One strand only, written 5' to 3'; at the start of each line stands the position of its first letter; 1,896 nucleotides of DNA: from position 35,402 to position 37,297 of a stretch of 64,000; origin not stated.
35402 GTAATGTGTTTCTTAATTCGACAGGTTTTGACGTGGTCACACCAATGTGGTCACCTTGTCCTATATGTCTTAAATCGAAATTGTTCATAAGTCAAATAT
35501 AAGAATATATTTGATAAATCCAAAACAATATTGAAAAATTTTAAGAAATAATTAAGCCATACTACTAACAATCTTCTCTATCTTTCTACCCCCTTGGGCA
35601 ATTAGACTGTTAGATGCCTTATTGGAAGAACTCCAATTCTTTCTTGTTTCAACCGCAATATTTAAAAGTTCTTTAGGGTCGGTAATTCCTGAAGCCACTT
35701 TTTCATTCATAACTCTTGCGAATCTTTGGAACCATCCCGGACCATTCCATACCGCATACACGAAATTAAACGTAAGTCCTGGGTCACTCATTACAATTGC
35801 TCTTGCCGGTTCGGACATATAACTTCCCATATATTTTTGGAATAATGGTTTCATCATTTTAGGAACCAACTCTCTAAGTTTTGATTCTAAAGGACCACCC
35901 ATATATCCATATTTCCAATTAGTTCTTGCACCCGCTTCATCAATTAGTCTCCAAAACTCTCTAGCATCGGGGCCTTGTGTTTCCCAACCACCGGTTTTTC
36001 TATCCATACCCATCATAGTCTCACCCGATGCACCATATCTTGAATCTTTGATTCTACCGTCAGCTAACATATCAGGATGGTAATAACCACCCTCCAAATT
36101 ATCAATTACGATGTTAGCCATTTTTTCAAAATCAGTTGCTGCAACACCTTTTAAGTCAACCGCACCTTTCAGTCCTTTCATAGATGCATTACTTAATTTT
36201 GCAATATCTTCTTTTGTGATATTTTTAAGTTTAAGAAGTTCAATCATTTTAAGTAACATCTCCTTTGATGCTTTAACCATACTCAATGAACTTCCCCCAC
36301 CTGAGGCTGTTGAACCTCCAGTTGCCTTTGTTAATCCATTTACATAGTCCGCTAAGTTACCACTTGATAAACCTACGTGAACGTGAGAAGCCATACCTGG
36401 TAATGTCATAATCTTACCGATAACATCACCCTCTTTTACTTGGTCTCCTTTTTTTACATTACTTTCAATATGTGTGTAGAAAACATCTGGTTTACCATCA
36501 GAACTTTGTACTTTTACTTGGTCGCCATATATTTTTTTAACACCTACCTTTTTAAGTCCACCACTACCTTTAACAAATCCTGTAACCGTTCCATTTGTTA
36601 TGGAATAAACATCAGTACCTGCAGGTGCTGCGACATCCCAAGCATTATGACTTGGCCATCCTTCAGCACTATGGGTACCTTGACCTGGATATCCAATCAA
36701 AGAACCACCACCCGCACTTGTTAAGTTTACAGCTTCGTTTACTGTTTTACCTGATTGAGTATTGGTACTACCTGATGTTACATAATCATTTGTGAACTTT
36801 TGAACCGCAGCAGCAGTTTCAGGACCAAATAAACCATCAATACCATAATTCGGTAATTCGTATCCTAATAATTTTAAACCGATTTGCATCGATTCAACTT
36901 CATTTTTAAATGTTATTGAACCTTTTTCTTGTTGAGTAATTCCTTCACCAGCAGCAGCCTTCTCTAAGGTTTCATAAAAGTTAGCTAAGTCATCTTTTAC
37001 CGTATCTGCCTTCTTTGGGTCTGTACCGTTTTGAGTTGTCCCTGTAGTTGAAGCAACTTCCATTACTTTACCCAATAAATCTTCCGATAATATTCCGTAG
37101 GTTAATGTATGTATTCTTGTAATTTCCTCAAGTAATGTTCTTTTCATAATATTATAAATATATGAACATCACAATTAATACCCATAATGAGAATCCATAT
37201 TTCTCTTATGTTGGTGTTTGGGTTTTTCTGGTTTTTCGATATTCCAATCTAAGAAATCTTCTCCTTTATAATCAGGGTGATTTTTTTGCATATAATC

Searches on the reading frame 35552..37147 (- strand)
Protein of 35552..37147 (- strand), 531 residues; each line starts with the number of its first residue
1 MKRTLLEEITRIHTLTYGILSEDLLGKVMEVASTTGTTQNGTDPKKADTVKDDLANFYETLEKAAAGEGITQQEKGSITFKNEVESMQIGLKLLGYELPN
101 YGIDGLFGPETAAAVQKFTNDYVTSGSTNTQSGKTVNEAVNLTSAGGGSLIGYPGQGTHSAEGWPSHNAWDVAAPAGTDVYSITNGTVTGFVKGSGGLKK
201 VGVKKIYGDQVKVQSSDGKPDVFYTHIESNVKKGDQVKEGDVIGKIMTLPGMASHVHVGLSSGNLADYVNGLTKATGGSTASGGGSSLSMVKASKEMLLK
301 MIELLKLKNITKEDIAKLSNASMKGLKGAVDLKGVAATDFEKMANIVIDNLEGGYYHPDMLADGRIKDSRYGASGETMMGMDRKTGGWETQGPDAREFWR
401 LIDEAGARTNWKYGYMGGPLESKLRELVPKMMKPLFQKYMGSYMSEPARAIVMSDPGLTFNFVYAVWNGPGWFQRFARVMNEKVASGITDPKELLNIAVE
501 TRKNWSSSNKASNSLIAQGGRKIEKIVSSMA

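Call 15: search_protein_families(library=pfam, proteins=[window:35552-37147:-], max_evalue=0.001)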
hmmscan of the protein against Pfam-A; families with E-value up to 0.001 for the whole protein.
window:35552-37147:- (531 aa): 2 families
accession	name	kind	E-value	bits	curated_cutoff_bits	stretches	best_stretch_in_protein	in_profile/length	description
PF01551.29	Peptidase_M23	-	1.9e-11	44.5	28.7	1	166-261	2-88/96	Peptidase family M23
PF01471.23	PG_binding_1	-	3.1e-05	24.5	23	1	82-118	3-37/57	Putative peptidoglycan binding domain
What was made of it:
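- An M23 peptidase with a peptidoglycan-binding domain is present at 35552-37147 (call 15).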
